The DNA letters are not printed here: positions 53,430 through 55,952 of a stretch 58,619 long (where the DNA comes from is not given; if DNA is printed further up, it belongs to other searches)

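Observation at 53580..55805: wHTH + ATP-cone + catalytically dead NrdD: candidate RNR-derived nucleotide-sensing regulator upstream of nrdH-nrdD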

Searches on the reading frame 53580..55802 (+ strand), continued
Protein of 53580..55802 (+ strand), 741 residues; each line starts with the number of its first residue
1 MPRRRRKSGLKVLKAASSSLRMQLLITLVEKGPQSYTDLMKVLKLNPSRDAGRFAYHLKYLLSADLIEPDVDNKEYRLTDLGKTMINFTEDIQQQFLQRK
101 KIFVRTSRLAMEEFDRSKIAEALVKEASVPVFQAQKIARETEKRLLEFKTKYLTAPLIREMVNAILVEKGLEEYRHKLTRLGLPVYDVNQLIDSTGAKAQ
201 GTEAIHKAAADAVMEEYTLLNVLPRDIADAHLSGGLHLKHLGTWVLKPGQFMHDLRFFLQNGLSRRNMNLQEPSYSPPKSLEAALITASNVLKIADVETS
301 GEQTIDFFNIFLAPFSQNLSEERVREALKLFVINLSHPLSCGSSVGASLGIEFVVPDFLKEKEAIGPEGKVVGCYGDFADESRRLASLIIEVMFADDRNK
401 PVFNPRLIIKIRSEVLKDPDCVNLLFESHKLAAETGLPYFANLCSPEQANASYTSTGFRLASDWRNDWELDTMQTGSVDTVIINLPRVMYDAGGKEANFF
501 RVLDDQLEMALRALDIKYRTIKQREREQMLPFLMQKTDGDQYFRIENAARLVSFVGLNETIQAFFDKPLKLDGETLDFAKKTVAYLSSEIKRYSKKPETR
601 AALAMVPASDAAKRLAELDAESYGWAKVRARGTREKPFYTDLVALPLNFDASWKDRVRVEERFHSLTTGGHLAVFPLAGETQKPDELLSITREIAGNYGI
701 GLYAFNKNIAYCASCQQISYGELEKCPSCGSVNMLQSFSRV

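Call 98: search_protein_families(library=pfam, proteins=[P0166, P0176, P0199, P0203, P0210, P0225, P0211, P0177, P0186, P0252], max_evalue=0.001)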
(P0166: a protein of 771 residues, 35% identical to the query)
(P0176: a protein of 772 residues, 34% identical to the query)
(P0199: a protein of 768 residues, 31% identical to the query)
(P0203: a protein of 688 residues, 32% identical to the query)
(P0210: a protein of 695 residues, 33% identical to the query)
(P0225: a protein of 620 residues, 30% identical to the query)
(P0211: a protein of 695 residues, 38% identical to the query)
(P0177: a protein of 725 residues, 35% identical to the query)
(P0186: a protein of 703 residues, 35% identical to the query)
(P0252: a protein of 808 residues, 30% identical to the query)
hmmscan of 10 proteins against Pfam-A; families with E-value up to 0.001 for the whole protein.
P0166 (771 aa): 2 families
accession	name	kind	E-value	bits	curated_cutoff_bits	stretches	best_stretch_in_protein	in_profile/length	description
PF13597.11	NRDD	-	4e-171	570.9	26.2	1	191-765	1-560/562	Anaerobic ribonucleoside-triphosphate reductase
PF03477.21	ATP-cone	-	1.8e-19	70.5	25.8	2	96-166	2-74/88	ATP cone domain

P0176 (772 aa): 2 families
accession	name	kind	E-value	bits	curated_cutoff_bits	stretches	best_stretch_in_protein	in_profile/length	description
PF13597.11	NRDD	-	4.9e-152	507.9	26.2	1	192-770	1-562/562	Anaerobic ribonucleoside-triphosphate reductase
PF03477.21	ATP-cone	-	1.1e-13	51.9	25.8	2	97-168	2-75/88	ATP cone domain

P0199 (768 aa): 2 families
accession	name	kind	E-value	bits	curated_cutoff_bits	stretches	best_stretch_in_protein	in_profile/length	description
PF13597.11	NRDD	-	4.1e-161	537.9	26.2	1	189-766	1-562/562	Anaerobic ribonucleoside-triphosphate reductase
PF03477.21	ATP-cone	-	1e-07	32.8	25.8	0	94-170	2-80/88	ATP cone domain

P0203 (688 aa): 2 families
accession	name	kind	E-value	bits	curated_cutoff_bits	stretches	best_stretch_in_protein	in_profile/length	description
PF13597.11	NRDD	-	7.3e-101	339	26.2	1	174-685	3-504/562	Anaerobic ribonucleoside-triphosphate reductase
PF03477.21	ATP-cone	-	1.2e-17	64.7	25.8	2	1-72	1-80/88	ATP cone domain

P0210 (695 aa): 2 families
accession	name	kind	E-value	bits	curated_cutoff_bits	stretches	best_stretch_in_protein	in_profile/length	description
PF13597.11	NRDD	-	1.1e-83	282.2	26.2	1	185-693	2-503/562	Anaerobic ribonucleoside-triphosphate reductase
PF03477.21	ATP-cone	-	1.3e-17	64.5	25.8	2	88-165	1-80/88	ATP cone domain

P0225 (620 aa): 2 families
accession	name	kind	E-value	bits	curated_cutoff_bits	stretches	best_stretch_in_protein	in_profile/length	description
PF13597.11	NRDD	-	5.2e-100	336.2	26.2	1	112-618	4-505/562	Anaerobic ribonucleoside-triphosphate reductase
PF03477.21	ATP-cone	-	9.7e-08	32.9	25.8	1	15-90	2-79/88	ATP cone domain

P0211 (695 aa): 5 families
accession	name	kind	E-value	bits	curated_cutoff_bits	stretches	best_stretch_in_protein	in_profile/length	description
PF13597.11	NRDD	-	2e-32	113.1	26.2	1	202-687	9-531/562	Anaerobic ribonucleoside-triphosphate reductase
PF24038.1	DUF7347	-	4.2e-09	37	27.6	1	11-85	4-74/77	Domain of unknown function (DUF7347)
PF03477.21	ATP-cone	-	7.4e-07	30.1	25.8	1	103-174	2-75/88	ATP cone domain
PF12840.13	HTH_20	-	3.1e-05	24.3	27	1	16-66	2-48/51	Helix-turn-helix domain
PF24741.1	AlkZ-rel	-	0.00053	19.9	26.5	0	16-76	100-160/221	AlkZ related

P0177 (725 aa): 2 families
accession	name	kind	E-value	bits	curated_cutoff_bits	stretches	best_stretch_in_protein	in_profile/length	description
PF13597.11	NRDD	-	1.3e-90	305.1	26.2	1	186-691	8-530/562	Anaerobic ribonucleoside-triphosphate reductase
PF03477.21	ATP-cone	-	7.4e-17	62.1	25.8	2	11-77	2-76/88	ATP cone domain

P0186 (703 aa): 2 families
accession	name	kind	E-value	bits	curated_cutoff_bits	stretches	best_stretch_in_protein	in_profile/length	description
PF13597.11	NRDD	-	7.8e-89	299.3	26.2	1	187-699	8-531/562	Anaerobic ribonucleoside-triphosphate reductase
PF03477.21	ATP-cone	-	6e-14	52.8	25.8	2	84-160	1-79/88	ATP cone domain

P0252 (808 aa): 2 families
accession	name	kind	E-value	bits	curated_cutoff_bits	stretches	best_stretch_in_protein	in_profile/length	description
PF13597.11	NRDD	-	4.2e-143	478.4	26.2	1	229-804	1-560/562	Anaerobic ribonucleoside-triphosphate reductase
PF03477.21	ATP-cone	-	3.1e-29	101.8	25.8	2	23-111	2-87/88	ATP cone domain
